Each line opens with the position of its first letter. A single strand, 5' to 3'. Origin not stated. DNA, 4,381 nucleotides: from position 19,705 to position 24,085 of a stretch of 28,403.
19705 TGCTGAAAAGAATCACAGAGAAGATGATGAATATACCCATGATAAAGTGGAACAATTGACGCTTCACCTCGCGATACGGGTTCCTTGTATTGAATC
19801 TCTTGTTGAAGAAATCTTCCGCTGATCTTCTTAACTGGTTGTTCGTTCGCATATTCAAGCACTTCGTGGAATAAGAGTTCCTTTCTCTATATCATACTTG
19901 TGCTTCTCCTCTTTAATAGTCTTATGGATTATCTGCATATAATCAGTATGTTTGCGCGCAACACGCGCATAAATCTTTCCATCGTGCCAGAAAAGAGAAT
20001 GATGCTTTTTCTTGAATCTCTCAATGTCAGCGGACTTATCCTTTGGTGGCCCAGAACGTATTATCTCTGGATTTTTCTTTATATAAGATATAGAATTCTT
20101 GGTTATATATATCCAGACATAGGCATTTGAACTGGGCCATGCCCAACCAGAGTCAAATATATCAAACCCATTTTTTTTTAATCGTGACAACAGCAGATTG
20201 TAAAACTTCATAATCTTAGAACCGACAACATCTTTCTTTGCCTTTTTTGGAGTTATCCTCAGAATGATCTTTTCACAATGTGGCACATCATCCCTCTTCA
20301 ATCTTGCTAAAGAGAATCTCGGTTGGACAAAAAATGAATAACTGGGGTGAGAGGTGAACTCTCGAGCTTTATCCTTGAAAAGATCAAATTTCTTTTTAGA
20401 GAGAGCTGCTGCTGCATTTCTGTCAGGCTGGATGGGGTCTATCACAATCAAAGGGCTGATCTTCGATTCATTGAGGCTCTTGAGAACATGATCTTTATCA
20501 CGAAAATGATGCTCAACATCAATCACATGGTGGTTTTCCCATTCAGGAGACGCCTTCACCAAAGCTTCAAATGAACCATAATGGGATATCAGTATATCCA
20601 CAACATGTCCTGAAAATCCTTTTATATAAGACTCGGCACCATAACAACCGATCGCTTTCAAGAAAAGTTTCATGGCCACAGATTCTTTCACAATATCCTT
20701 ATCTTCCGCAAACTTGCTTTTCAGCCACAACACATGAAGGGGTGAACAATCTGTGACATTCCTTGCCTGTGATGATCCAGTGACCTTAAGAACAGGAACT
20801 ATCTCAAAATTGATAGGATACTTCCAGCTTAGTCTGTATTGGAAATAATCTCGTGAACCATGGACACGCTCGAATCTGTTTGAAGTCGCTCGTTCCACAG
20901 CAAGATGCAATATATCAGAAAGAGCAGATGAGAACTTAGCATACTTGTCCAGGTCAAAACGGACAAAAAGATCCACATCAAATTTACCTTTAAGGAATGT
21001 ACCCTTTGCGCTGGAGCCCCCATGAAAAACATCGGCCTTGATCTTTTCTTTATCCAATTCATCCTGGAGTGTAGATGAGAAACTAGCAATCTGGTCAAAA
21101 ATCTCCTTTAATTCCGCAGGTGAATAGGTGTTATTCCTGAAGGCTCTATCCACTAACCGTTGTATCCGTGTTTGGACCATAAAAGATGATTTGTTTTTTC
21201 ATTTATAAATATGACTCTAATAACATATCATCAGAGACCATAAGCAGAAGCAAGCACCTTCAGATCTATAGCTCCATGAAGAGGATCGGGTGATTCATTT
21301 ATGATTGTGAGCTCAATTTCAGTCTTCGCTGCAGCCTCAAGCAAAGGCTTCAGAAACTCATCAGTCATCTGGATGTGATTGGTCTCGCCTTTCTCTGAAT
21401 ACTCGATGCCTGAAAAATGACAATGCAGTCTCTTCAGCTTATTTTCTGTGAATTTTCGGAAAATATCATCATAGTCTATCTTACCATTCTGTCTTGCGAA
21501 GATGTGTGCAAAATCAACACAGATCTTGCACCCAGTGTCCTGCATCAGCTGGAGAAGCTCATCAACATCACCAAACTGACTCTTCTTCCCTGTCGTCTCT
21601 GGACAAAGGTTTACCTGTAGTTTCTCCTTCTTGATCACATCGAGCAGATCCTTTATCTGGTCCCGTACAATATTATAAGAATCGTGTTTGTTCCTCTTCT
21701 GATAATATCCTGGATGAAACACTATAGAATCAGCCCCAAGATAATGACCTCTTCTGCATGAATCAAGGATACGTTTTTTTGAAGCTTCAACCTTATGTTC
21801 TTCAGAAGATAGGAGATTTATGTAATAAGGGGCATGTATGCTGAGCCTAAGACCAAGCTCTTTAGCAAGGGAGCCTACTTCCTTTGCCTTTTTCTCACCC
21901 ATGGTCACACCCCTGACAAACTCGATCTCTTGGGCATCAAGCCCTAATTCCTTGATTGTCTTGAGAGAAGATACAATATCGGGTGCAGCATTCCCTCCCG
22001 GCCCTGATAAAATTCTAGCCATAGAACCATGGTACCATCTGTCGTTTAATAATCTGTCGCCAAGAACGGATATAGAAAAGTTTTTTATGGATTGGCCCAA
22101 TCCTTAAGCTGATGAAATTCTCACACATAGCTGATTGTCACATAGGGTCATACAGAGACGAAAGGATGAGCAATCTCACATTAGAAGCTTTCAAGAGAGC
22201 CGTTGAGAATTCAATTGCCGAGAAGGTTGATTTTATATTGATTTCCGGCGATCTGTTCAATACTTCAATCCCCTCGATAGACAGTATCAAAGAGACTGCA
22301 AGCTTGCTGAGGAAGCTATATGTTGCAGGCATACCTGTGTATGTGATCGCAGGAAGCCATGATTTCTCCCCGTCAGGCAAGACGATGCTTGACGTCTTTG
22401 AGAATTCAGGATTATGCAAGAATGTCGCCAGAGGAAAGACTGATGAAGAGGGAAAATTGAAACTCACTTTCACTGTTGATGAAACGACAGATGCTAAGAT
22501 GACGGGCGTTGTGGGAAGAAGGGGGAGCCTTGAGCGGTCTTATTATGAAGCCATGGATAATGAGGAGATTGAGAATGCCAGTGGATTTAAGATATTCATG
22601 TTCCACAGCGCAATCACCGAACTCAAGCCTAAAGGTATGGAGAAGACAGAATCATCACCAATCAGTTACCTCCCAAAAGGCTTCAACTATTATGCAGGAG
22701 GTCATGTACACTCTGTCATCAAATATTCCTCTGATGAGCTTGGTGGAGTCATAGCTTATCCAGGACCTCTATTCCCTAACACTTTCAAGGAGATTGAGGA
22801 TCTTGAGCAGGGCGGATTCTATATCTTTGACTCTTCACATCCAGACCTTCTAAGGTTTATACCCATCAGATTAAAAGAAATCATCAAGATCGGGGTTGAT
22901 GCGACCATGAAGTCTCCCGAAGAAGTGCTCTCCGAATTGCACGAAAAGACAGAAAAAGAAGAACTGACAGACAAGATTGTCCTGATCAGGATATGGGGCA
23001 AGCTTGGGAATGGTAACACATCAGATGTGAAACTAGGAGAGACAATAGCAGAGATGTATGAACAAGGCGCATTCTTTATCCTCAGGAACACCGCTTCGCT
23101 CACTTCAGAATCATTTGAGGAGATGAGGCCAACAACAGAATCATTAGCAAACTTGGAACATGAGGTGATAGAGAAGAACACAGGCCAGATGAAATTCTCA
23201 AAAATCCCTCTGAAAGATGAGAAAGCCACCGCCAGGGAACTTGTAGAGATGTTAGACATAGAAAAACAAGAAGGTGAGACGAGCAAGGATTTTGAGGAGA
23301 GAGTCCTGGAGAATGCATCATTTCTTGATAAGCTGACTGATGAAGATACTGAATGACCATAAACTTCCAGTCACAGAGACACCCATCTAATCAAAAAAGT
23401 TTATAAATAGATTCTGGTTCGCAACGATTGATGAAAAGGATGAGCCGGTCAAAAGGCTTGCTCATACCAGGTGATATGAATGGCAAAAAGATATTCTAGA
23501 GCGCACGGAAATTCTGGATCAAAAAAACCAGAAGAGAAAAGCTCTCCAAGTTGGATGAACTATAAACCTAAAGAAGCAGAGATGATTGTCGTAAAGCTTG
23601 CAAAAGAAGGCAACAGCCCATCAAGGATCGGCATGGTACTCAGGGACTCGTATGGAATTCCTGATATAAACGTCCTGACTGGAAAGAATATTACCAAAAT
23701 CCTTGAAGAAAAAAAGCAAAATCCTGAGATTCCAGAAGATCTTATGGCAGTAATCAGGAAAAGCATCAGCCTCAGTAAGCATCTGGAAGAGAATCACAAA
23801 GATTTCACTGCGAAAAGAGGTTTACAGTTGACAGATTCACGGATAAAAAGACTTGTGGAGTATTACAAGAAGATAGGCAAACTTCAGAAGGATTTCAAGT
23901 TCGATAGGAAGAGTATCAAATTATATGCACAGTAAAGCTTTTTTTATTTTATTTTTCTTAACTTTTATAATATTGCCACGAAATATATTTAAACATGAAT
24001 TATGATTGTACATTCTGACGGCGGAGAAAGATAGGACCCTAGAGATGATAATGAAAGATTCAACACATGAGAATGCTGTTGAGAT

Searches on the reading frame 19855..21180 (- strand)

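Call 9: search_protein_families(library=pfam, proteins=[window:19855-21180:-], max_evalue=0.001)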
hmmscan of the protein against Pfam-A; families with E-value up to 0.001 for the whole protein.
window:19855-21180:- (441 aa): 4 families
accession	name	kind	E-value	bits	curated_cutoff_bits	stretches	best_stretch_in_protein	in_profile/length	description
PF09249.16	tRNA_NucTransf2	-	5.1e-32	110.9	27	1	169-284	5-112/113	tRNA nucleotidyltransferase, second domain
PF01909.29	NTP_transf_2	-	3.5e-07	31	21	1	40-105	6-79/93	Nucleotidyltransferase domain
PF21133.2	CAA_C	-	1.8e-06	28.1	22.2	1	315-425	16-123/144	CCA-adding enzyme, C-terminal domain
PF18144.7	SMODS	-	1.1e-05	26.2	26.5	1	29-135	22-135/164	Second Messenger Oligonucleotide or Dinucleotide Synthetase domain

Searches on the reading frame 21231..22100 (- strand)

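Call 20: search_protein_families(library=pfam, proteins=[window:21231-22100:-], max_evalue=0.001)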
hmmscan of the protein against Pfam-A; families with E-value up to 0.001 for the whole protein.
window:21231-22100:- (289 aa): 2 families
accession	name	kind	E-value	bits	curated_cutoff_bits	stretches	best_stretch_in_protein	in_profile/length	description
PF01261.30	AP_endonuc_2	-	7.6e-30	104.9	31.1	1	47-270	2-229/249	Xylose isomerase-like TIM barrel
PF03851.20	UvdE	-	0.0001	22.1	24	1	67-206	83-218/275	UV-endonuclease UvdE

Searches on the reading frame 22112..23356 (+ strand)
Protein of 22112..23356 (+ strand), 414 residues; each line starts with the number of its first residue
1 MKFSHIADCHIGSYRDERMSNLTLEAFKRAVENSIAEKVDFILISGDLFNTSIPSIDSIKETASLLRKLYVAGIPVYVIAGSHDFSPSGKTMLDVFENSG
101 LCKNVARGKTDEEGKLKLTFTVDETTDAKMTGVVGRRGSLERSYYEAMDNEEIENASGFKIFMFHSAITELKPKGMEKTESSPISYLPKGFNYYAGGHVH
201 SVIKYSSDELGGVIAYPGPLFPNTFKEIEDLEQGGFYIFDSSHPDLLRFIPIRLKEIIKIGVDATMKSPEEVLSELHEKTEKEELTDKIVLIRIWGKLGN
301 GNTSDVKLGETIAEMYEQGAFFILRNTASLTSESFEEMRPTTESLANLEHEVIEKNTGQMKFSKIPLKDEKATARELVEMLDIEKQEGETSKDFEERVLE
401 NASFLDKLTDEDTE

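Call 20: search_protein_families(library=pfam, proteins=[window:22112-23356:+], max_evalue=0.001)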
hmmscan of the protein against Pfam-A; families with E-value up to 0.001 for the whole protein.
window:22112-23356:+ (414 aa): 1 family
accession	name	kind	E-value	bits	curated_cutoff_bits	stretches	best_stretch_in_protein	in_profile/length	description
PF00149.33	Metallophos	-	4.2e-13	50.6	21.5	1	1-201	1-190/191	Calcineurin-like phosphoesterase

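Call 108: search_protein_families(library=ncbifam, proteins=[window:22112-23356:+], max_evalue=0.001)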
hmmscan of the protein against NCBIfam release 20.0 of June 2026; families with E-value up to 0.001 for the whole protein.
window:22112-23356:+ (414 aa): 8 families
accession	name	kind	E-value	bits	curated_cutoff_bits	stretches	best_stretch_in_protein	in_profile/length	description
NF041029.1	Mre11_Pyroc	equivalog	2.3e-33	115.7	600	1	1-267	1-290/438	DNA double-strand break repair protein Mre11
NF041031.1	Mre11_Sulfo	equivalog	1.4e-22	80.4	500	1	4-298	3-288/374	DNA double-strand break repair protein Mre11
NF041030.1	Mre11_Halo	equivalog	1.4e-15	57.3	550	1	4-105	5-107/361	DNA double-strand break repair protein Mre11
TIGR00619.1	sbcd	subfamily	1.1e-11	45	77.65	1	1-96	1-98/252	exonuclease subunit SbcD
NF041753.2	sbcd_Staph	equivalog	1e-07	31.1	480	1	1-85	1-87/375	exonuclease subunit SbcD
TIGR00583.1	mre11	equivalog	3.2e-07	29.7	434.6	0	7-69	10-73/405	DNA repair protein (mre11)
NF008206.2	PRK10966.1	equivalog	5.6e-06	25.7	450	1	1-85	1-86/380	exonuclease subunit SbcD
NF003743.0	PRK05340.1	equivalog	6.8e-05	22.2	134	1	4-85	5-83/242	UDP-2,3-diacylglucosamine diphosphatase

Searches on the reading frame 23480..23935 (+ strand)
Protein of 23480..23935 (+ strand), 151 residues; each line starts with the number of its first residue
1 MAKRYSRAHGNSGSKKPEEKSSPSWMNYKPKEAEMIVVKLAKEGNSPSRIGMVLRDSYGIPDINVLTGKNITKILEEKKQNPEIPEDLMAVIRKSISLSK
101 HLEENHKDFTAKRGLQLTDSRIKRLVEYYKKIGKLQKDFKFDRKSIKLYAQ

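Call 20: search_protein_families(library=pfam, proteins=[window:23480-23935:+], max_evalue=0.001)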
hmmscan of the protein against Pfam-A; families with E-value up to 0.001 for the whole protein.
window:23480-23935:+ (151 aa): 2 families
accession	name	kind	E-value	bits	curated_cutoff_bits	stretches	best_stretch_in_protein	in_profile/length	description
PF08069.17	Ribosomal_S13_N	-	8.2e-22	77.5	25.4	1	1-60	1-60/60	Ribosomal S13/S15 N-terminal domain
PF00312.27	Ribosomal_S15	-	8.6e-12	45.5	31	1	73-134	3-68/81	Ribosomal protein S15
